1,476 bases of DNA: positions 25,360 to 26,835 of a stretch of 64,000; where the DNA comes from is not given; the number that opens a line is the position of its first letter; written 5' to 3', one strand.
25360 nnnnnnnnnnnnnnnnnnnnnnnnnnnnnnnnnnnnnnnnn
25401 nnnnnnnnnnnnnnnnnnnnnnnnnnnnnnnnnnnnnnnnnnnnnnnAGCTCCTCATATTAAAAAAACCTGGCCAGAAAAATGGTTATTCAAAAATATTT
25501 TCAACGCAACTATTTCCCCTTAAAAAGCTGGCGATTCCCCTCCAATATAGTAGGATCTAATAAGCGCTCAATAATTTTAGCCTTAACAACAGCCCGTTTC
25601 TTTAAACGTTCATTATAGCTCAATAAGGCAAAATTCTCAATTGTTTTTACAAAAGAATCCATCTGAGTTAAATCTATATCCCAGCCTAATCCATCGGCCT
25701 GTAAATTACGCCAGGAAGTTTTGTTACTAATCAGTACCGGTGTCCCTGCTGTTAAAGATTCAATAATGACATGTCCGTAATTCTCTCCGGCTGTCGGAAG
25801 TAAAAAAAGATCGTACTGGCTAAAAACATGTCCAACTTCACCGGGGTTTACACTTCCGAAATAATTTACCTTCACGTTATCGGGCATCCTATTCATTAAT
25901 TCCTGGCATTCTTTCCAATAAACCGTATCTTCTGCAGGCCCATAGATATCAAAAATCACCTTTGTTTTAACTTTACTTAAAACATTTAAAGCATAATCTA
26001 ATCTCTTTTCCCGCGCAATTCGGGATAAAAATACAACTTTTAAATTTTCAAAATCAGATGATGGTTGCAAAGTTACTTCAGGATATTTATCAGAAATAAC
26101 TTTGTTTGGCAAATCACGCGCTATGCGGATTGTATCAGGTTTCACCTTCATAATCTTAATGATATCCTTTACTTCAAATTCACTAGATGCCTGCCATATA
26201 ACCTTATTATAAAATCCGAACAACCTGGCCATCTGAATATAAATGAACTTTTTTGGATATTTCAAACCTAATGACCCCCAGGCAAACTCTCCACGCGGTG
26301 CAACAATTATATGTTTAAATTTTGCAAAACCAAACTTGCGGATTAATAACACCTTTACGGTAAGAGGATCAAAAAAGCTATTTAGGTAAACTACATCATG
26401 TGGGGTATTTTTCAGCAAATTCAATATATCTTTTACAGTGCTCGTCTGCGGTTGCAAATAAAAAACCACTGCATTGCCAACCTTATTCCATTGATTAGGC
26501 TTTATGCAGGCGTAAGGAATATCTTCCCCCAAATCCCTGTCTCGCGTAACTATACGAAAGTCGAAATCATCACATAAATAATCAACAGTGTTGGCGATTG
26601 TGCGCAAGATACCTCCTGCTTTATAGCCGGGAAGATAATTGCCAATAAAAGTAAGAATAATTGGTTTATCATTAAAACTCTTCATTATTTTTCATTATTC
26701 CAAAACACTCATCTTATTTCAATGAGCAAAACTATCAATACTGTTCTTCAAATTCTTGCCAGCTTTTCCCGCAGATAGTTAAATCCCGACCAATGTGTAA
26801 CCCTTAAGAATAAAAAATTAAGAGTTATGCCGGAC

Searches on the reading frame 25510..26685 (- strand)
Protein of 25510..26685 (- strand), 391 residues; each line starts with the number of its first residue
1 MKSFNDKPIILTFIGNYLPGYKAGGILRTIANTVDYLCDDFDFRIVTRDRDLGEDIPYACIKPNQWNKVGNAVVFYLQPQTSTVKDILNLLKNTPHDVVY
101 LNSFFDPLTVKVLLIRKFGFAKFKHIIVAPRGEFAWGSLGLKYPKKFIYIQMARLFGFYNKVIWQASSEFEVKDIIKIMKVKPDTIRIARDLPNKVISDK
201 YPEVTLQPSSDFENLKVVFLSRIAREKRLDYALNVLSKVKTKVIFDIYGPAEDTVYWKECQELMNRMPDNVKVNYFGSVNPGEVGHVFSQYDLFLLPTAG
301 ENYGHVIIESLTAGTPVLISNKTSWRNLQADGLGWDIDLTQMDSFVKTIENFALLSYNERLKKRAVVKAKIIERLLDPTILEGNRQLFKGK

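Call 4: search_protein_families(library=pfam, proteins=[window:25510-26685:-], max_evalue=0.01)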
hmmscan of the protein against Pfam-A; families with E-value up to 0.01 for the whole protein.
window:25510-26685:- (391 aa): 3 families
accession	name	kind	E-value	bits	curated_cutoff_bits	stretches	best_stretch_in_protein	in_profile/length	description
PF00534.26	Glycos_transf_1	-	3.8e-16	59.5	26.4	1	214-360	15-164/172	Glycosyl transferases group 1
PF13692.12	Glyco_trans_1_4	-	3.4e-12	47.2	27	1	216-332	3-118/142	Glycosyl transferases group 1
PF20706.3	GT4-conflict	-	1.9e-06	27.5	26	1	211-323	194-314/385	Family 4 Glycosyltransferase in conflict systems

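Call 5: search_protein_families(library=ncbifam, proteins=[window:25510-26685:-], max_evalue=0.001)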
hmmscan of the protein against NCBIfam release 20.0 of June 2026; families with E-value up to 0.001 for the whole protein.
window:25510-26685:- (391 aa): 20 families
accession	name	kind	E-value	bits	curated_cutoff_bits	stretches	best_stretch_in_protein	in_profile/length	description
NF046085.1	XrtY_assoc_Gly1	equivalog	4.6e-26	91.6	400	1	97-373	99-366/387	XrtY-associated glycosyltransferase XYAG1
NF038295.1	EPS_HpsP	equivalog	7.4e-13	48.2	550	1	180-365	173-360/388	hormogonium polysaccharide biosynthesis glycosyltransferase HpsP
NF038255.1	exopoly_VpsD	equivalog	1.9e-12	46.8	300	1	196-319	185-311/381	VpsD family glycosyltransferase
NF041010.1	glycosy_Agl16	equivalog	3.7e-09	35.9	575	1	166-323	139-286/352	glycosylation protein Agl16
NF047880.1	glyco_SdgA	exception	4.3e-09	35.5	800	1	195-382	299-481/488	serine-aspartate repeat adhesin O-glycosyltransferase SdgA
NF038011.1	PelF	equivalog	3.5e-06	26.3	100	1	238-341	333-434/489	GT4 family glycosyltransferase PelF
NF053513.1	Gtran_IagA_BgsA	equivalog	6.4e-06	25.4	460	1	237-357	183-301/333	LTA glycolipid anchor biosynthesis glycosyltransferase, IagA/BgsA family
NF053787.1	GlcN_PG_synth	equivalog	6.8e-06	25.2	480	1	217-353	200-324/361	N-acetylglucosaminyl phosphatidylglycerol synthase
TIGR04348.1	TIGR04348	equivalog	8.2e-06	25.1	300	1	210-321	133-243/310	selenoneine biosynthesis selenosugar synthase SenB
TIGR02918.1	TIGR02918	equivalog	9.9e-06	24.5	574.6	1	214-317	319-419/500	accessory Sec system glycosyltransferase GtfA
TIGR03999.1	thiol_BshA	equivalog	2.1e-05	23.6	273.7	1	217-347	202-330/375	N-acetyl-alpha-D-glucosaminyl L-malate synthase BshA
NF041876.1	EPS_EpsE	equivalog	2.6e-05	23.7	400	1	206-332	206-337/389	exopolysaccharide biosynthesis GT4 family glycosyltransferase EpsE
TIGR02149.1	glgA_Coryne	subfamily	0.00014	21.2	302.4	1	210-332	200-325/391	glycogen synthase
TIGR04047.1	MSMEG_0565_glyc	hypoth_equivalog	0.00024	20.3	259.85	1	261-328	246-315/373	MSMEG_0565 family glycosyltransferase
NF047684.1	TeichurnBiosyTuaC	equivalog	0.0003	19.8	550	1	217-353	222-352/391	teichuronic acid biosynthesis protein TuaC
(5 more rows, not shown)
